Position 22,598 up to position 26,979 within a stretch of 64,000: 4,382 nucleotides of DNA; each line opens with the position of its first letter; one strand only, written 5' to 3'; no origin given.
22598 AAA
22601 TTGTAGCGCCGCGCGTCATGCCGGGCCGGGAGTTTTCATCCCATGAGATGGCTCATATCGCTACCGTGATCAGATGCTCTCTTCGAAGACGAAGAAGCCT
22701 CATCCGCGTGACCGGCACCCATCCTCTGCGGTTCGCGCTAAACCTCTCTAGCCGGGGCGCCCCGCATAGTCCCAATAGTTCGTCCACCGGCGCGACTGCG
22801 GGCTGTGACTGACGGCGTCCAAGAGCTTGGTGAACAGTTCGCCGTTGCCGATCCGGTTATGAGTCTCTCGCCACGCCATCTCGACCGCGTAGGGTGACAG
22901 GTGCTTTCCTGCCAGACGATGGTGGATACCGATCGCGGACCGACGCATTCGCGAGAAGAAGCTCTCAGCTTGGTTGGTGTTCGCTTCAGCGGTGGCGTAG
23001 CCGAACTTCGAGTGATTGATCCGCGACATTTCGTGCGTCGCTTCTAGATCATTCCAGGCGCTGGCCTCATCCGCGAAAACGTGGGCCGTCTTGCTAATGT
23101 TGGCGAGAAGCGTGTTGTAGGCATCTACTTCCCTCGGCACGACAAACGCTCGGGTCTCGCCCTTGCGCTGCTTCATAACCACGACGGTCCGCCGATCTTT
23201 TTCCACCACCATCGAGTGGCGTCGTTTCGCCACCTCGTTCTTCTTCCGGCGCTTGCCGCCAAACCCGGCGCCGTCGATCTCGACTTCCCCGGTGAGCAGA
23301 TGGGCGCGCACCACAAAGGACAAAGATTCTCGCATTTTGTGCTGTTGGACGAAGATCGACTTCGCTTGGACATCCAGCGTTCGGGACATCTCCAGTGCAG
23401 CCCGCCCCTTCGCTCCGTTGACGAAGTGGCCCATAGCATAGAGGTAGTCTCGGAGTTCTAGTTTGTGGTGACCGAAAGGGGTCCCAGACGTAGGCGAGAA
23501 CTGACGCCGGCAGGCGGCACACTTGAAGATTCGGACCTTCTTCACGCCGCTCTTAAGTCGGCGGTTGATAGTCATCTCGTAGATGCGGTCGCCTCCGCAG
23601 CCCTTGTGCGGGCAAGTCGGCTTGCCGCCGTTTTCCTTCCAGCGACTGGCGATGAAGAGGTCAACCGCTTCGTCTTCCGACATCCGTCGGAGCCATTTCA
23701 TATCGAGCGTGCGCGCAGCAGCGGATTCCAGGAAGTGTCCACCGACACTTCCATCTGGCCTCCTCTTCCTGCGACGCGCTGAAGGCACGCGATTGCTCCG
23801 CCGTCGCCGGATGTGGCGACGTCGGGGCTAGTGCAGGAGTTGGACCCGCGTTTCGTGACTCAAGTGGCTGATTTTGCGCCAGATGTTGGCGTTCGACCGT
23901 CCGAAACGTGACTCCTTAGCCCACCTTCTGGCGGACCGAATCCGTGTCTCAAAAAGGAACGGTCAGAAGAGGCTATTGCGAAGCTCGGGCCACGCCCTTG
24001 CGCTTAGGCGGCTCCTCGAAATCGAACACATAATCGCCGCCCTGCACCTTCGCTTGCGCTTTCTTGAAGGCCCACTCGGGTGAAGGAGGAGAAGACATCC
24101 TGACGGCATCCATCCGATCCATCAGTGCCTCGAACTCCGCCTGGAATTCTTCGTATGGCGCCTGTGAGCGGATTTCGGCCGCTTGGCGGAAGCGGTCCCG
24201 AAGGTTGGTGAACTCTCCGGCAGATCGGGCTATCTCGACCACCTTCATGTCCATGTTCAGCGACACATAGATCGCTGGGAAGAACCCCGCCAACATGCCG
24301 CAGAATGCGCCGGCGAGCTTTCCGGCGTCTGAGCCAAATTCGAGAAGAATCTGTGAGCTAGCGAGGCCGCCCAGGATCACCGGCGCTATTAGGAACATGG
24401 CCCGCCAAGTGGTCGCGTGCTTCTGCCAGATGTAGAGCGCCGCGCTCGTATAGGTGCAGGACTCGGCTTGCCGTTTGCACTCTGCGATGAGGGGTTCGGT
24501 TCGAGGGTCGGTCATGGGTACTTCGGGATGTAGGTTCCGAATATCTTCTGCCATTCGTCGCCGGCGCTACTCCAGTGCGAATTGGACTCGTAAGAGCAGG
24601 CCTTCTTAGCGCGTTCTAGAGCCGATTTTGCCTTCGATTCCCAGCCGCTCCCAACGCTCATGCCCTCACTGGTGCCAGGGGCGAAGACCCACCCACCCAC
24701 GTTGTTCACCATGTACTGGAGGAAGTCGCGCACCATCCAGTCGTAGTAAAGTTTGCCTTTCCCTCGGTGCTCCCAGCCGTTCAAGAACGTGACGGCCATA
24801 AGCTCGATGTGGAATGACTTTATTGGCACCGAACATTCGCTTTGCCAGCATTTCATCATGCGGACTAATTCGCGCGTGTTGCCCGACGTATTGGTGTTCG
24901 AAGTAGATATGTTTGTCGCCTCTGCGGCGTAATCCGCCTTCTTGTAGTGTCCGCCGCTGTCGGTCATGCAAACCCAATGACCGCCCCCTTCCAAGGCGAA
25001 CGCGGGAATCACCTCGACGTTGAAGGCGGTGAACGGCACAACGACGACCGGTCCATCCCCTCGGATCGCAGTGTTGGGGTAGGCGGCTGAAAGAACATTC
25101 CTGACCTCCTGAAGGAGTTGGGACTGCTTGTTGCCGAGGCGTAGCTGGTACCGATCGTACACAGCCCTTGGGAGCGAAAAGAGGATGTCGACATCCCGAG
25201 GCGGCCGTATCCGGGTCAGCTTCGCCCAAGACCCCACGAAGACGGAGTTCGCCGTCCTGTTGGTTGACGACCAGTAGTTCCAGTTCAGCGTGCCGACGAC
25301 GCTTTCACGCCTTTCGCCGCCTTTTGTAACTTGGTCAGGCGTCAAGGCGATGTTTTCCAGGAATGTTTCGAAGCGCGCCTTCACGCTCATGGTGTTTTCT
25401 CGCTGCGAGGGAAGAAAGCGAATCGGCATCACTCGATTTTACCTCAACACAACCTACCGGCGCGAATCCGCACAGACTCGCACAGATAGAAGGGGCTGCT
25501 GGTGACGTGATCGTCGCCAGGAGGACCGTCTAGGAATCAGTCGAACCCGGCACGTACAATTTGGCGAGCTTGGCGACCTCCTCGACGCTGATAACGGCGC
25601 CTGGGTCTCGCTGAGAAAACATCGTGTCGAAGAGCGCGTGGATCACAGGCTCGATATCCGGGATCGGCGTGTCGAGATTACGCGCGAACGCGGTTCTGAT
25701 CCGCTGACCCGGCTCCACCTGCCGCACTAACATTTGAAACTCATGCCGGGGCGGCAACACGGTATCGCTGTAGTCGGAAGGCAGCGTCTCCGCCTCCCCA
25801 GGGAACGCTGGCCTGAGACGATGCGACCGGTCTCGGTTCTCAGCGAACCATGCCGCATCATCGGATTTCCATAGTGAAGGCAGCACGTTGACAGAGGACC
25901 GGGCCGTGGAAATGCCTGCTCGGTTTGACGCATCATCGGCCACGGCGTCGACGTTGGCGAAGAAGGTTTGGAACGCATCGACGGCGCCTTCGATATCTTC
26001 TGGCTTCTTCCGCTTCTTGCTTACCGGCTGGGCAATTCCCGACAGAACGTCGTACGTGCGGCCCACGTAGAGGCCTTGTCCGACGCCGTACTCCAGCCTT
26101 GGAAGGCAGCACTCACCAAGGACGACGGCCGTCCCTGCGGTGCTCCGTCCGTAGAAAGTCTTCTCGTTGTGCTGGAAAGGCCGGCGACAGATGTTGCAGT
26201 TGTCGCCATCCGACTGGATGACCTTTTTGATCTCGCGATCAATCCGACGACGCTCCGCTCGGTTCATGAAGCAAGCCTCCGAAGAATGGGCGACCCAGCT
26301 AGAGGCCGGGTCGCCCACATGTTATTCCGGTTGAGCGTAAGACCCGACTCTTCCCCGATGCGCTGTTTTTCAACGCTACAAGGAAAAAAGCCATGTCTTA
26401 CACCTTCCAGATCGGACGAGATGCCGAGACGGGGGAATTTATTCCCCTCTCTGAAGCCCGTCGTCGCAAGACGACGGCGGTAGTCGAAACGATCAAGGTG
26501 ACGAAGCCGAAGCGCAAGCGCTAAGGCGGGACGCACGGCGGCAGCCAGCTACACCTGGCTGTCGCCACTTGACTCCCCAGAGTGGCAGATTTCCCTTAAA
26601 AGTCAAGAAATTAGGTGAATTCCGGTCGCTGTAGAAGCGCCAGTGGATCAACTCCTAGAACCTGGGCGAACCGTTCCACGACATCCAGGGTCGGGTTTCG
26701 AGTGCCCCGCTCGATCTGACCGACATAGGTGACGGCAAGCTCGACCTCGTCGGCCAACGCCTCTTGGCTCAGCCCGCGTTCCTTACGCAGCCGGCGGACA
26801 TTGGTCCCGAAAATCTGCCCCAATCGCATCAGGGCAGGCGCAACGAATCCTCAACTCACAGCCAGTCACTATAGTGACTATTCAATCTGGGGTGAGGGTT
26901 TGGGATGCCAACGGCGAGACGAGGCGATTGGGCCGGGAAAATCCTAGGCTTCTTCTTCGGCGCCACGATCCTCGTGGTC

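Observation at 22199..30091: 7.9-kb transposon with perfect 27-bp inverted repeats and an 8-bp target duplication splits comM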

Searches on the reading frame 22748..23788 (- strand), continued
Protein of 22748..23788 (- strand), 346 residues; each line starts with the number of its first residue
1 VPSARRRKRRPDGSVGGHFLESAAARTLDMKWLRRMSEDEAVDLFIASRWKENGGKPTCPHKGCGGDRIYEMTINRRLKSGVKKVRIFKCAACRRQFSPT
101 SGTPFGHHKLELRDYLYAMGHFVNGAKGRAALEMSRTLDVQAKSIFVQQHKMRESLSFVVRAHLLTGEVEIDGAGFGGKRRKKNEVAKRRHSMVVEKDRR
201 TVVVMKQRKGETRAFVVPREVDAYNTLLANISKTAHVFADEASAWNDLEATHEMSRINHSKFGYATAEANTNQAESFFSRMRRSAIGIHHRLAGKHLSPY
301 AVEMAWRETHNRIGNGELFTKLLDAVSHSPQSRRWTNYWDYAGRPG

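Call 24: find_encoding_contigs(protein=P0003, flank=10000, max_places=6)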
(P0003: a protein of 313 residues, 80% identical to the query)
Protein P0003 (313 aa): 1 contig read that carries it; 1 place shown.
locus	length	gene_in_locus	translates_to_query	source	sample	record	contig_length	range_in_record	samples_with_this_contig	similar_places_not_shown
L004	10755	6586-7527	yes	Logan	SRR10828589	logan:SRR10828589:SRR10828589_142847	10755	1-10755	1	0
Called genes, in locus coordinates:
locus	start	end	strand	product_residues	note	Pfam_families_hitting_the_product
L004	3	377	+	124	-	?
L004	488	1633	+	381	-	PF01757:Acyl_transf_3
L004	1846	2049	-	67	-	PF00313:CSD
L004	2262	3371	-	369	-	PF00144:Beta-lactamase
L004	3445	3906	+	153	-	-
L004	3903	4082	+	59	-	-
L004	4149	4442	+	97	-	-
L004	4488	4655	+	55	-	-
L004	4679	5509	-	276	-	-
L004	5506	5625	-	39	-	-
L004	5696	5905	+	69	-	PF13560:HTH_31, PF12844:HTH_19, PF01381:HTH_3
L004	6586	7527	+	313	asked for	PF12760:Zn_ribbon_IS1595, PF12762:DDE_Tnp_IS1595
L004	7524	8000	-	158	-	-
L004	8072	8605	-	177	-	-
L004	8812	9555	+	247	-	PF03976:PPK2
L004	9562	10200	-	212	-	PF09997:DUF2238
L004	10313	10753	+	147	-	?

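Call 32: find_related_loci(query=window:22748-23788:-, collection=genome_contigs, flank=10000)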
Query window:22748-23788:- (346 aa) in genome_contigs; peptide patterns used: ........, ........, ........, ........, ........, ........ (x = any residue, [..] = any of these).
40 stretches matched a pattern, but none encodes a relative of the query by tblastn (E <= 1e-3).
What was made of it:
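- Tried and rejected: Genome scan with the transposase: the species-representative genomes returned nothing (call 32).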

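Call 33: find_encoding_contigs(protein=P0004, flank=10000, max_places=4)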
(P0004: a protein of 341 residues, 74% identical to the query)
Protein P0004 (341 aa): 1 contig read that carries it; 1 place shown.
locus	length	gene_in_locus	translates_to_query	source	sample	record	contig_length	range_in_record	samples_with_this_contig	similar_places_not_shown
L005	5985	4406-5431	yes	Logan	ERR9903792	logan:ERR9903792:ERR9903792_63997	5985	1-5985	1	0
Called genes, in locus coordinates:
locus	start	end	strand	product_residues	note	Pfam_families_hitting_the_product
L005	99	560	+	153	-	-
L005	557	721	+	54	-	-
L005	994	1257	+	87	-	PF13031:DUF3892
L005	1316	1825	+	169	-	PF10083:DUF2321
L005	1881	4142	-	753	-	PF02463:SMC_N (faint), PF13166:AAA_13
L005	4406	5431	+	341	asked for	PF12760:Zn_ribbon_IS1595 (weak), PF12762:DDE_Tnp_IS1595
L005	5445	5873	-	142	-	-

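Call 34: find_encoding_contigs(protein=P0005, flank=10000, max_places=4)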
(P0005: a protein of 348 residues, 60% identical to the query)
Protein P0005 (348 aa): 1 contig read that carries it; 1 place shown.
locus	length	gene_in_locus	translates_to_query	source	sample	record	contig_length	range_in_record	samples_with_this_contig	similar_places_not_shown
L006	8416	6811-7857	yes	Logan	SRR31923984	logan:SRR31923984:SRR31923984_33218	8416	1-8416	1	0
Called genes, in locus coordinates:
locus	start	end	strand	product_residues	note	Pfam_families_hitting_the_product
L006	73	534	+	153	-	-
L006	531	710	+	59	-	-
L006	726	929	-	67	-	-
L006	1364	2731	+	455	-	PF00239:Resolvase, PF07508:Recombinase, PF18780:HNH_repeat (faint)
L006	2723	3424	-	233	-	-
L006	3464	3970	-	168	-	-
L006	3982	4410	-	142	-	PF13274:SocA_Panacea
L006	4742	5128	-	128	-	-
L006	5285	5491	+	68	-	PF13560:HTH_31, PF12844:HTH_19 (weak), PF01381:HTH_3, PF13443:HTH_26 (weak)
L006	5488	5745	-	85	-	-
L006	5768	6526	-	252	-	-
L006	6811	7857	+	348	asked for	PF12760:Zn_ribbon_IS1595, PF12762:DDE_Tnp_IS1595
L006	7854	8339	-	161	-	-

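Call 35: find_encoding_contigs(protein=P0007, flank=10000, max_places=4)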
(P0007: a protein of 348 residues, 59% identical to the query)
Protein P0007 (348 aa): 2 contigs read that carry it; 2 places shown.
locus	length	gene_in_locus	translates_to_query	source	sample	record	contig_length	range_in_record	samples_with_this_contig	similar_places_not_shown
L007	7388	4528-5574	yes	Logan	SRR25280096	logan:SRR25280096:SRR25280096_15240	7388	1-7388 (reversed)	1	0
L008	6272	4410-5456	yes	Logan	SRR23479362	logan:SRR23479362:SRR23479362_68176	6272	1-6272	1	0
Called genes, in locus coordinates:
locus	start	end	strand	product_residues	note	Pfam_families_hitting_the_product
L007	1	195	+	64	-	?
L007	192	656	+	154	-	-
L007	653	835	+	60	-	-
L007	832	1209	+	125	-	-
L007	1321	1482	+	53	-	-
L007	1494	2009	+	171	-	PF10083:DUF2321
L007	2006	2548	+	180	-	PF20385:DUF6680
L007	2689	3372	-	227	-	-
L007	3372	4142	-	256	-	PF02481:DNA_processg_A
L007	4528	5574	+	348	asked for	PF12760:Zn_ribbon_IS1595, PF12762:DDE_Tnp_IS1595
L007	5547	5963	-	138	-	-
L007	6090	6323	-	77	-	-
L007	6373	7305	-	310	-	PF13541:ChlI, PF01078:Mg_chelatase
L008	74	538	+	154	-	-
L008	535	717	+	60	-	-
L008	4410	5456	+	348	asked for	PF12760:Zn_ribbon_IS1595, PF12762:DDE_Tnp_IS1595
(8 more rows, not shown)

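Call 76: search_protein_families(library=padloc, proteins=[L005:1881-4142:-, L006:2723-3424:-, L006:3464-3970:-, L006:3982-4410:-, L006:5768-6526:-, L007:2689-3372:-, L007:3372-4142:-, L003:4446-5010:+], max_evalue=0.001)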
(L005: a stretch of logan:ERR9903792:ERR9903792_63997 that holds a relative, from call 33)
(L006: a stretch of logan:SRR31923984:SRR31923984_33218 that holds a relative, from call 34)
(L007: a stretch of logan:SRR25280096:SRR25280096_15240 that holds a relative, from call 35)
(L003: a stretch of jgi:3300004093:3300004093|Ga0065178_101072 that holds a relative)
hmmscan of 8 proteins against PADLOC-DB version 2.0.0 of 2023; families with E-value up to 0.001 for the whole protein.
L005:1881-4142:- (753 aa): 25 families
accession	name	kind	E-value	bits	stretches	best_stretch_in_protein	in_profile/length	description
PDLC04894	PDC-S06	-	5e-161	535.8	1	1-751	1-737/740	-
PDLC04887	PDC-S06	-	2.9e-103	344.9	1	9-749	8-780/790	-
PDLC04896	PDC-S06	-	5.4e-102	340.7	1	5-748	4-727/732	-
PDLC04886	PDC-S06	-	6.2e-62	208.4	2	258-727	242-702/727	-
PDLC04890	PDC-S06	-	8.2e-59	197.9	2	258-714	243-688/732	-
PDLC04897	PDC-S06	-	6.2e-46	155.3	1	127-714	107-689/727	-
PDLC04898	PDC-S06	-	1.7e-21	74.2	1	34-586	33-612/752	-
PDLC04895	PDC-S06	-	1.7e-18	64.5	2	515-612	562-658/784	-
PDLC03859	LmuB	-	1.2e-16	59.1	1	131-599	186-603/611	-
PDLC02360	PrrC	-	8.6e-15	52.6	2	478-728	105-335/372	PrrC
PDLC04891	PDC-S06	-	1.2e-11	41.8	1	508-612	616-717/858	-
PDLC04893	PDC-S06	-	3.8e-11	40.1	1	515-622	622-731/862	-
PDLC04888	PDC-S06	-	6.5e-10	35.8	1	511-614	620-719/851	-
PDLC04135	mad3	-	2.1e-09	35.4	1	408-590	194-333/374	mads_3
PDLC02980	AriA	-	3.9e-09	34.9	1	507-586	230-304/304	-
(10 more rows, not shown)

L006:2723-3424:- (233 aa): 0 families

L006:3464-3970:- (168 aa): 1 family
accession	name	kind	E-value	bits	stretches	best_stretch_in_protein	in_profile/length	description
PDLC03891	NsnC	-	0.00015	19.4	1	63-151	195-280/284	-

L006:3982-4410:- (142 aa): 0 families

L006:5768-6526:- (252 aa): 0 families

L007:2689-3372:- (227 aa): 1 family
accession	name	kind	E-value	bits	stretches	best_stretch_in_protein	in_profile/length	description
PDLC03962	ShosT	-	1.4e-06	26.4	1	78-202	90-214/237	-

L007:3372-4142:- (256 aa): 3 families
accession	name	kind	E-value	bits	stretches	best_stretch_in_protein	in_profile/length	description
PDLC03961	ShosA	-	6.8e-64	214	1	67-250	103-289/303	-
PDLC03927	PsyrA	-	6.2e-30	102.6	1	68-216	121-267/398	-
PDLC02997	ShosA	-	3.3e-17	60.7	1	67-215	119-268/327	-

L003:4446-5010:+ (188 aa): 0 families

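Call 89: search_dna_similar(query=window:22748-23788:-, collection=phages, mode=protein, max_rows=20, max_evalue=1e-10)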
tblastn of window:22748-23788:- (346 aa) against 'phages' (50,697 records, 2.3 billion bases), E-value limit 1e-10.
Records with a match: 2; places in all: 2; records where one place covers at least 80% of the query: 0.
Best place of each record, by identity: <60% 2.
By first word of the organism name: Bacteriophage 2.
By host as written in the record: - 2.
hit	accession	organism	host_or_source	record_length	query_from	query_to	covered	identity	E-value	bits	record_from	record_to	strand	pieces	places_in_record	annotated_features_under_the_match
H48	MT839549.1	Bacteriophage sp.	human fecal samples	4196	55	323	78%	25.5%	4e-17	88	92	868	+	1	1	record has no annotation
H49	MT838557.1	Bacteriophage sp.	human fecal samples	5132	88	323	68%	26.3%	4e-12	73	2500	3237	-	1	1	record has no annotation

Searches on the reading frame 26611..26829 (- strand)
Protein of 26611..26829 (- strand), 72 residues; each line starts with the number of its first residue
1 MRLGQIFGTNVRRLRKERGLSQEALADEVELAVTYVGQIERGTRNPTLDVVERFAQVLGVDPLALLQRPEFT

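Call 6: search_protein_families(library=pfam, proteins=[window:26611-26829:-], max_evalue=0.01)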
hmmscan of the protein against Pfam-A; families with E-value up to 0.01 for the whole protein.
window:26611-26829:- (72 aa): 5 families
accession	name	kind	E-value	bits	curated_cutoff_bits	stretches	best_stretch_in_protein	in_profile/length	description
PF01381.28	HTH_3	-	7.3e-17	61.6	23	1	11-63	1-53/55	Helix-turn-helix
PF13560.12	HTH_31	-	5.1e-16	59.2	27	1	7-62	2-58/64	Helix-turn-helix domain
PF12844.13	HTH_19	-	4e-10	39.9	30.2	1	8-68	1-61/64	Helix-turn-helix domain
PF13443.12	HTH_26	-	1.1e-05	26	22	1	10-62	1-54/63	Cro/C1-type HTH DNA-binding domain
PF13413.12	HTH_25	-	5.4e-05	23.4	24.6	1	12-43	3-34/62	Helix-turn-helix domain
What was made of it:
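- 26611..26829 (-): XRE-type helix-turn-helix regulator, 72 aa, recurrent in the family. Pfam HTH_3 7.3e-17 (call 6).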

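Call 7: search_protein_families(library=ncbifam, proteins=[window:26611-26829:-], max_evalue=0.01)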
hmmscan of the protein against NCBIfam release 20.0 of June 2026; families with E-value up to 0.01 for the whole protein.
window:26611-26829:- (72 aa): 14 families
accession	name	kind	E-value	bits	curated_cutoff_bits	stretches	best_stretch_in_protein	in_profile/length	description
TIGR03070.1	couple_hipB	subfamily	1.4e-12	47.4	71.65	1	7-60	3-56/58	type II toxin-antitoxin system Y4mF family antitoxin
NF038139.1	Reg_Aceta_RamB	equivalog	1.9e-12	46.6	700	1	7-62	3-58/465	acetate metabolism transcriptional regulator RamB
NF041951.1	phage_RstR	subfamily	2.7e-11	43.7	80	1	7-60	3-56/108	RstR family transcriptional repressor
NF010465.0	PRK13890.1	equivalog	1.5e-10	41.2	96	1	5-66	4-64/121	conjugal transfer protein TrbA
NF006015.0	PRK08154.1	subfamily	2.8e-08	33.3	204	1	7-67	31-91/314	anaerobic benzoate catabolism transcriptional regulator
TIGR00270.2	TIGR00270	equivalog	1.6e-07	31.3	110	1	7-61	76-130/159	multiprotein bridging factor aMBF1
NF046032.1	TransRegSlrRBacil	equivalog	1.6e-05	25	250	1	8-62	3-58/149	HTH-type transcriptional regulator SlrR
NF007257.0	PRK09706.1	subfamily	4.1e-05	23.4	101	1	5-65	4-64/135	transcriptional repressor DicA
NF052239.1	antitox_spr1629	equivalog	4.4e-05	22.8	335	1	7-61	3-57/377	spr1629 family repressor/antitoxin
NF047948.1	male_kill_WMK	equivalog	0.00019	21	300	1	8-67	164-223/300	WO male-killing family protein Wmk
NF047542.1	telomere_Tap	equivalog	0.0022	16.7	600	1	11-58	22-69/695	telomere-associated protein Tap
NF003162.0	PRK04140.1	equivalog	0.0038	16.3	263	1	6-60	126-180/317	transcriptional regulator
NF007408.0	PRK09943.1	equivalog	0.004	16.7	211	1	7-60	8-61/185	HTH-type transcriptional regulator PuuR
NF058600.1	TransRegSco1979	equivalog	0.0088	15.1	350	1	6-61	8-63/280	Sco1979 family transcriptional regulator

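Call 58: search_protein_families(library=padloc, proteins=[window:26611-26829:-], max_evalue=0.01)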
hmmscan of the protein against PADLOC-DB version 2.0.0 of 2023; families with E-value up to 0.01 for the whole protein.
window:26611-26829:- (72 aa): 22 families
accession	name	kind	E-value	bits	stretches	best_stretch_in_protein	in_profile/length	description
PDLC03665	Control_protein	-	2.1e-20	70.8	1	6-67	8-70/77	control protein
PDLC02926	HTH_VI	-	3e-13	47.8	1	7-62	2-57/92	-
PDLC04142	capH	-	9.4e-13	47.1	1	4-68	4-68/103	capH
PDLC03664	Control_protein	-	8.6e-11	40.1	1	7-65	14-72/74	control protein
PDLC03666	Control_protein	-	1.6e-10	39.3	1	4-59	4-59/77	control protein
PDLC03671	Control_protein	-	1.1e-08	33.2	1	2-66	10-74/84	control protein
PDLC03954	RmrA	-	6.4e-08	29.9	1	3-69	7-73/380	-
PDLC03536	REase_II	-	2.2e-07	28.8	1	5-67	9-71/237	Type II restriction enzyme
PDLC03668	Control_protein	-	2.3e-07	29.2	1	11-60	13-62/79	control protein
PDLC03943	RmrA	-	4.8e-07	27.2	1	7-62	3-58/370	-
PDLC03951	RmrA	-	9.8e-07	26.1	1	9-65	11-67/400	-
PDLC03949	RmrA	-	2.4e-06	24.7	1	15-61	11-57/363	-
PDLC03955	RmrA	-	3.9e-06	24.3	1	15-60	29-74/371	-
PDLC03948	RmrA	-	9.5e-06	22.7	1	11-60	13-62/397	-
PDLC03947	RmrA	-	1.3e-05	22.2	1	5-60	10-65/383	-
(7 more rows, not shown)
